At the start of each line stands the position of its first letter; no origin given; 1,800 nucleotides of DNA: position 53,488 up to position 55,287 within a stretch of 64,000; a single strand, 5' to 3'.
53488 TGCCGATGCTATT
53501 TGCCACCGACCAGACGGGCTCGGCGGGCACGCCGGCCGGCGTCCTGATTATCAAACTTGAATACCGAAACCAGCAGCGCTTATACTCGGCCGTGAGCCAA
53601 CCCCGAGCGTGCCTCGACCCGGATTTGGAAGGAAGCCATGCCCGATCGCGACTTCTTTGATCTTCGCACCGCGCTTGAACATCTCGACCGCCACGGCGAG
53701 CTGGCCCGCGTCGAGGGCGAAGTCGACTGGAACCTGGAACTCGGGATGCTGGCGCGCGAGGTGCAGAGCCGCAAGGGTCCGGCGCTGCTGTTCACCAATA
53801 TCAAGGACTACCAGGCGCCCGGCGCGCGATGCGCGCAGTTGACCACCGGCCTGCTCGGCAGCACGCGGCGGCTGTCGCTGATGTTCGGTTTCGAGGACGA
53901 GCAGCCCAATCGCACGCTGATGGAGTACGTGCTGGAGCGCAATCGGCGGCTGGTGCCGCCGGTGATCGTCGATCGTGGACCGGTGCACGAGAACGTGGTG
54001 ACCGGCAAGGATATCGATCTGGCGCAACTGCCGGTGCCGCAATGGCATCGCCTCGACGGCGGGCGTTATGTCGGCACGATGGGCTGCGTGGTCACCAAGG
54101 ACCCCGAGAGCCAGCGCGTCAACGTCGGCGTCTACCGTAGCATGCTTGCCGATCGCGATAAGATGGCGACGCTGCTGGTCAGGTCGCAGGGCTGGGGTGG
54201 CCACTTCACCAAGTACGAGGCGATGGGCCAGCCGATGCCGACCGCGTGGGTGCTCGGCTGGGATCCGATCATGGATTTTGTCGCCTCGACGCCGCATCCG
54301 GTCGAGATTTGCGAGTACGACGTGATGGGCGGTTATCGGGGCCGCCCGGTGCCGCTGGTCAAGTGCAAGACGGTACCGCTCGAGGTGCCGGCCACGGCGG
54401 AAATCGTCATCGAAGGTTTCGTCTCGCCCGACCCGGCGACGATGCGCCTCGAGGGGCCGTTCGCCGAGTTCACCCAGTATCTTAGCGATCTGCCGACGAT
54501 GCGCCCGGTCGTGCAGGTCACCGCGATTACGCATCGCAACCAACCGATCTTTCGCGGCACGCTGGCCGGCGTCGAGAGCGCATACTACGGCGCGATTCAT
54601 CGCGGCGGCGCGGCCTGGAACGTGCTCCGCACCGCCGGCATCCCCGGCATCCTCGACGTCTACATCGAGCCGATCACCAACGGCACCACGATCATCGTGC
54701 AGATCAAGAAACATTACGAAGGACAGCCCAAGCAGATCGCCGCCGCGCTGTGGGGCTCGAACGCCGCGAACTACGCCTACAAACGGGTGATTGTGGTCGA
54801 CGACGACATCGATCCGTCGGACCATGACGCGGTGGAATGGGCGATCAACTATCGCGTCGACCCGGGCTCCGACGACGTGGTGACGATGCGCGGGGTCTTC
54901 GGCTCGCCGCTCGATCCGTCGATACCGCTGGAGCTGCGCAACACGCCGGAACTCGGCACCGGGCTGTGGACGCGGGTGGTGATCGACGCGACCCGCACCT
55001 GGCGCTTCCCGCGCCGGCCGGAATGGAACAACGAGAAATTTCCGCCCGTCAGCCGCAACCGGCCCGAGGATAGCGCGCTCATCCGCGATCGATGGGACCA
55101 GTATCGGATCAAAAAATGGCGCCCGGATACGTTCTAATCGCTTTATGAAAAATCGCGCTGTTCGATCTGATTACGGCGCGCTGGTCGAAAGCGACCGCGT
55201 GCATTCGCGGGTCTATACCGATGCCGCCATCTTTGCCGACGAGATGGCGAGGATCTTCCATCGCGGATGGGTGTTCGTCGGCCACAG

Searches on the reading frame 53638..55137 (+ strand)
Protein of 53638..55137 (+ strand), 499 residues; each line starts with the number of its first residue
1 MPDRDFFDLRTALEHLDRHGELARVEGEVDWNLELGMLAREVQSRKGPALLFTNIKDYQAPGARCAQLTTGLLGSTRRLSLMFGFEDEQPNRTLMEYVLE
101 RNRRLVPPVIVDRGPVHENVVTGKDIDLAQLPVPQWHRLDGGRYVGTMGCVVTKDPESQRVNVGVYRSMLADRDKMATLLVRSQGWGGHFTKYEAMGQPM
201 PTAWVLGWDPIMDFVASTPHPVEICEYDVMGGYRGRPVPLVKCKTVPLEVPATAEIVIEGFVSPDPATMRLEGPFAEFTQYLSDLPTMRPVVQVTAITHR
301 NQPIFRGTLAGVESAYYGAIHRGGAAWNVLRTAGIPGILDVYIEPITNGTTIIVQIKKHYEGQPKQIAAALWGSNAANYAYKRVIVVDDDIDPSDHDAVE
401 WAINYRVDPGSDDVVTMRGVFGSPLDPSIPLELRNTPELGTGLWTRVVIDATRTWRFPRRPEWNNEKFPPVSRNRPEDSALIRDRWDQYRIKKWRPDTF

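Call 34: find_encoding_contigs(protein=window:53638-55137:+, flank=10000, max_places=1)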
Protein window:53638-55137:+ (499 aa): 5 contigs read that carry it; 1 place shown.
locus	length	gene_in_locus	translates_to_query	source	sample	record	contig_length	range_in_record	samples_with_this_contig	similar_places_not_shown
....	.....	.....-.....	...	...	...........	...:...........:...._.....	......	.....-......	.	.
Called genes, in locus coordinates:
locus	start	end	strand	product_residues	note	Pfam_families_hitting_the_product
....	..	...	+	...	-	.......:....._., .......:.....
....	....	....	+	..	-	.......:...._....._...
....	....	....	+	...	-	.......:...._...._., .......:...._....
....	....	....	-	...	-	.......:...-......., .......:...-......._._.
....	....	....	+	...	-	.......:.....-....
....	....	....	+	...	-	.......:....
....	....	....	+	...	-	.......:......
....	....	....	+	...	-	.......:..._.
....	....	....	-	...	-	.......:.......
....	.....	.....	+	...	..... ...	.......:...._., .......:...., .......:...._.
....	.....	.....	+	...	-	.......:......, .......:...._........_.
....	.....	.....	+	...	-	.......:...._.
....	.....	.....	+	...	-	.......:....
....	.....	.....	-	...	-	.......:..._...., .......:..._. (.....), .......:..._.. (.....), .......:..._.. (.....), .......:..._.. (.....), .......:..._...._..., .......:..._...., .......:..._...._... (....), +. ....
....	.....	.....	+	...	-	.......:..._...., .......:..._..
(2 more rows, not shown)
